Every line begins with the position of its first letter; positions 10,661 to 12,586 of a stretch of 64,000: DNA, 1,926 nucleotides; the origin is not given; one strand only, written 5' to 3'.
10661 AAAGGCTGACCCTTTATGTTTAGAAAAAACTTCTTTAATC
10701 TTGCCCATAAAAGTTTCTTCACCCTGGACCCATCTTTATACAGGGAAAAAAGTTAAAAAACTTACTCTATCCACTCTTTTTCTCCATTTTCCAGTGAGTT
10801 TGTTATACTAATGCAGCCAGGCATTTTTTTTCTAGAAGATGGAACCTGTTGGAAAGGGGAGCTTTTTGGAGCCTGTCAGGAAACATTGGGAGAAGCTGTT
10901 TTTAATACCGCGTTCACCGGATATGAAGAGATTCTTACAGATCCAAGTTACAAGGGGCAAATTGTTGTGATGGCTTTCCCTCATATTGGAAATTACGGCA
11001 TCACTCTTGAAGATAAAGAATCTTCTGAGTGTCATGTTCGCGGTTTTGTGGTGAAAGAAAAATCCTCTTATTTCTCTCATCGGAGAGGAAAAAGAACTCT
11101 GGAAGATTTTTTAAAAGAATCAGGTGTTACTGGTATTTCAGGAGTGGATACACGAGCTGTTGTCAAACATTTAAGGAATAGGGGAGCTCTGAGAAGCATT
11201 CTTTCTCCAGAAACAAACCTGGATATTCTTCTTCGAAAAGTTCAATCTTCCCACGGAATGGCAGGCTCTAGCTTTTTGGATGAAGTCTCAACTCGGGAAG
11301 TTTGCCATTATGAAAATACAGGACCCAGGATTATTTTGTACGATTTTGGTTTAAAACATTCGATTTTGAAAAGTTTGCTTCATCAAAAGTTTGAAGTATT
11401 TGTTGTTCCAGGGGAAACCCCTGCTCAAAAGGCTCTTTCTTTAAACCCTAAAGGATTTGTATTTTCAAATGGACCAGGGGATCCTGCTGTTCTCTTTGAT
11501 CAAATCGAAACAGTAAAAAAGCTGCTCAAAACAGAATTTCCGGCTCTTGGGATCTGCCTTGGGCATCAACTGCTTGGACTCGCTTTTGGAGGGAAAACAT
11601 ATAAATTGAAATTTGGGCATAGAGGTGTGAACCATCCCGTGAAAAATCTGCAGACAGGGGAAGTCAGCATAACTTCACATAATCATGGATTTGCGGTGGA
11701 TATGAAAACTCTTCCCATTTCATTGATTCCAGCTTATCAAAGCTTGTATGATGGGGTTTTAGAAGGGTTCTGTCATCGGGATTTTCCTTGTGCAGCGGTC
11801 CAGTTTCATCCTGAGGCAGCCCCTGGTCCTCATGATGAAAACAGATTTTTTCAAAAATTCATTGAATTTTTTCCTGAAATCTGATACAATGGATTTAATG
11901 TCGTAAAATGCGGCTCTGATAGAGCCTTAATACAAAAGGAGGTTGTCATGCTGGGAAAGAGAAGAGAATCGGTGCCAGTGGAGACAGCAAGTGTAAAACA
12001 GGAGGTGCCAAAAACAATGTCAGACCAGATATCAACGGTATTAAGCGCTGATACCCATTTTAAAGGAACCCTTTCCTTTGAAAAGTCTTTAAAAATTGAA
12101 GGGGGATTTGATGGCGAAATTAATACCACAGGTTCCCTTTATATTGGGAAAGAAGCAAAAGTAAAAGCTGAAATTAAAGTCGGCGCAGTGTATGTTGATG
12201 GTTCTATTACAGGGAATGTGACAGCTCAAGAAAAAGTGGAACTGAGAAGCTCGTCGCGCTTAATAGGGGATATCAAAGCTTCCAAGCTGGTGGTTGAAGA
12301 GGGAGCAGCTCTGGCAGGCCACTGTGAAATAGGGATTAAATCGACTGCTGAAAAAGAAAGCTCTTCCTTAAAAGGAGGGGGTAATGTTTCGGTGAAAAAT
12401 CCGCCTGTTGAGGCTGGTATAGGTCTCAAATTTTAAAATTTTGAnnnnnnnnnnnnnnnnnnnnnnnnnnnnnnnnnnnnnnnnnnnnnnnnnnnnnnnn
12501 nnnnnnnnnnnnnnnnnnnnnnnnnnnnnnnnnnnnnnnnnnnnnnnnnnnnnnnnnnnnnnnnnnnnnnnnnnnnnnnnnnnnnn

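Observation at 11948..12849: Tandem bactofilins, one with an N-terminal C4 zinc ribbon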

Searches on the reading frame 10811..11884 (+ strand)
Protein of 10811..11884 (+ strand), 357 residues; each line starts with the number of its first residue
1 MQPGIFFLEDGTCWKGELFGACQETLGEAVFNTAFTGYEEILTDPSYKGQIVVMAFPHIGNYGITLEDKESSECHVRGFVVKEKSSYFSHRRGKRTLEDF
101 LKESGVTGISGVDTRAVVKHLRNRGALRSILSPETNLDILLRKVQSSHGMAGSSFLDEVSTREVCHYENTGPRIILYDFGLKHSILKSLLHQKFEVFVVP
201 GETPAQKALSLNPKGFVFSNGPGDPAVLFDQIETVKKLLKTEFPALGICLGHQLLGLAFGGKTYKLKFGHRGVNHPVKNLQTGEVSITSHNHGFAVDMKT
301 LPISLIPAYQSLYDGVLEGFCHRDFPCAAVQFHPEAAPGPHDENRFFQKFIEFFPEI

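Call 3: search_protein_families(library=pfam, proteins=[window:10811-11884:+], max_evalue=0.01)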
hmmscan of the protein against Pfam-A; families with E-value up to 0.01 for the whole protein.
window:10811-11884:+ (357 aa): 3 families
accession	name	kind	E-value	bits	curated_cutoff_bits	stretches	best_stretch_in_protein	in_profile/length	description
PF00988.28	CPSase_sm_chain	-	1.4e-48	164.3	27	1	7-130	2-125/126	Carbamoyl-phosphate synthase small chain, CPSase domain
PF00117.34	GATase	-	3.2e-47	161.1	22.8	1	176-352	2-189/190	Glutamine amidotransferase class-I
PF07722.19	Peptidase_C26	-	2.9e-08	34.2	20.5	1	233-265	96-128/219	Peptidase C26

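Call 66: find_homologous_proteins(query=window:10811-11884:+, max_evalue=1e-60)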
Query window:10811-11884:+ (357 aa): 7879 proteins with E <= 1e-60 among 8000 candidates; the best 120 are listed.
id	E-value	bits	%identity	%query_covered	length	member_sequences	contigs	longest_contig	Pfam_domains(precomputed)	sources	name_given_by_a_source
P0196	3.6e-242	821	99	100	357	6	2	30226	PF07722.20,PF00117.35,PF00988.29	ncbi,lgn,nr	ncbi:MAG: glutamine-hydrolyzing carbamoyl-phosphate synthase small subunit [Firmicutes bacterium]|nr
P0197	8.7e-151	520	64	98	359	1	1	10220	PF07722.20,PF00117.35,PF00988.29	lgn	-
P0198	5.6e-145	501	63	100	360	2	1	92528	PF07722.20,PF00117.35,PF00988.29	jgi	jgi:carbamoyl-phosphate synthase small subunit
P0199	6.2e-144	497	63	98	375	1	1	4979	PF07722.20,PF00117.35,PF00988.29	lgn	-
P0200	5.3e-142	491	60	98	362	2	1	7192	PF07722.20,PF00117.35,PF00988.29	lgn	-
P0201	2.1e-141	489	62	98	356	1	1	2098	PF07722.20,PF00117.35,PF00988.29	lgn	-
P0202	2.7e-139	482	61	98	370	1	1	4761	PF07722.20,PF00117.35,PF00988.29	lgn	-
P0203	4.8e-139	481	60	98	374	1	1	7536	PF07722.20,PF00117.35,PF00988.29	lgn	-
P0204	2.2e-137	476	61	99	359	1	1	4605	PF07722.20,PF00117.35,PF00988.29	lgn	-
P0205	8.9e-137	474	59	98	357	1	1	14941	PF07722.20,PF00117.35,PF00988.29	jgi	-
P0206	1.9e-136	473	60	99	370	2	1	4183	PF07722.20,PF00117.35,PF00988.29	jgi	-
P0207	2.0e-115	404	52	100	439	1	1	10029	PF07722.20,PF00117.35,PF00988.29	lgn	-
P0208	3.0e-113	397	52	97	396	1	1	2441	PF07722.20,PF00117.35,PF00988.29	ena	-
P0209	4.9e-112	392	52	98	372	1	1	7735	PF07722.20,PF00117.35,PF00988.29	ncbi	ncbi:MAG: glutamine-hydrolyzing carbamoyl-phosphate synthase small subunit [Acidobacteriota bacteriu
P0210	1.7e-111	391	50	99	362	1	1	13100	PF07722.20,PF00117.35,PF00988.29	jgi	-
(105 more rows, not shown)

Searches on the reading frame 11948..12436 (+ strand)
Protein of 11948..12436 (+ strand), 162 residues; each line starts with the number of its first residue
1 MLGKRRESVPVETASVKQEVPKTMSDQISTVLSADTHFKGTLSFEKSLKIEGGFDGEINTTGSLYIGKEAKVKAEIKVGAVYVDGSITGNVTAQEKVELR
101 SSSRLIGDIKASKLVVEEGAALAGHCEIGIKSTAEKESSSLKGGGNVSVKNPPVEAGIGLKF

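Call 3: search_protein_families(library=pfam, proteins=[window:11948-12436:+], max_evalue=0.01)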
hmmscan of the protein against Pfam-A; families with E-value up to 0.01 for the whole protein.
window:11948-12436:+ (162 aa): 1 family
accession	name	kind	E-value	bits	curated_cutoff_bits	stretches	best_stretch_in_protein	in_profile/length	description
PF04519.19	Bactofilin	-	2.8e-29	101.7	27.9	1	30-127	1-98/98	Polymer-forming cytoskeletal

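Call 4: search_protein_families(library=ncbifam, proteins=[window:11948-12436:+], max_evalue=1)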
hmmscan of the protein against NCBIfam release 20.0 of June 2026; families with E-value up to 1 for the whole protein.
window:11948-12436:+ (162 aa): 0 families

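Call 43: find_homologous_proteins(query=window:11948-12436:+, max_evalue=1e-10)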
Query window:11948-12436:+ (162 aa): 9 proteins with E <= 1e-10 among 197 candidates.
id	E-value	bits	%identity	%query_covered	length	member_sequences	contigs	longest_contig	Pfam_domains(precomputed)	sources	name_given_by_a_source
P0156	1.4e-91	322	98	100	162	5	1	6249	PF04519.20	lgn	-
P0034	1.8e-67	244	74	100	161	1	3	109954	PF04519.20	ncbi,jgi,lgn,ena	jgi:cytoskeletal protein CcmA (bactofilin family)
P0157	5.4e-55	203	62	96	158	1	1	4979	PF04519.20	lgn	-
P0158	1.0e-51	193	62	99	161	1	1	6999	PF04519.20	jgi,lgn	-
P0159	3.8e-44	168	54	99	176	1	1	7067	PF04519.20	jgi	-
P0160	7.1e-31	125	49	78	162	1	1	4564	PF04519.20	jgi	-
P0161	2.8e-22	97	40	83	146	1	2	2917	PF04519.20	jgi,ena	-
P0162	1.4e-19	89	44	64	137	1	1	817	PF04519.20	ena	-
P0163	1.1e-13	69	37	71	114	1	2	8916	PF04519.20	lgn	-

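Call 71: predict_structure(alignment_id=A5)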
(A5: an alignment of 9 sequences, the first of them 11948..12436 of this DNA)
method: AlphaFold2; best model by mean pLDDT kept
length: 162 residues; sequences in the alignment: 9
mean_pLDDT: 76.8   pTM: 0.61
mean pLDDT of the five models: 76.8, 76.6, 76.1, 75.7, 74.6
residues with pLDDT >= 90: 95; 70-90: 7; 50-70: 11; < 50: 49
segments of 3 or more residues with pLDDT < 50: 7-23, 132-140, 142-152, 156-162
pLDDT, mean of each block of 10 residues (from residue 1): 48 45 60 93 93 96 95 97 97 96 95 95 90 46 44 48 41
secondary structure, 60 per line:
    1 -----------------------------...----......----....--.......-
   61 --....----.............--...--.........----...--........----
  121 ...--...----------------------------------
elements in order: E30-32 E37-42 E47-50 E53-59 E63-66 E71-83 E86-88 E91-99 E104-106 E109-116 E121-123 E126-128
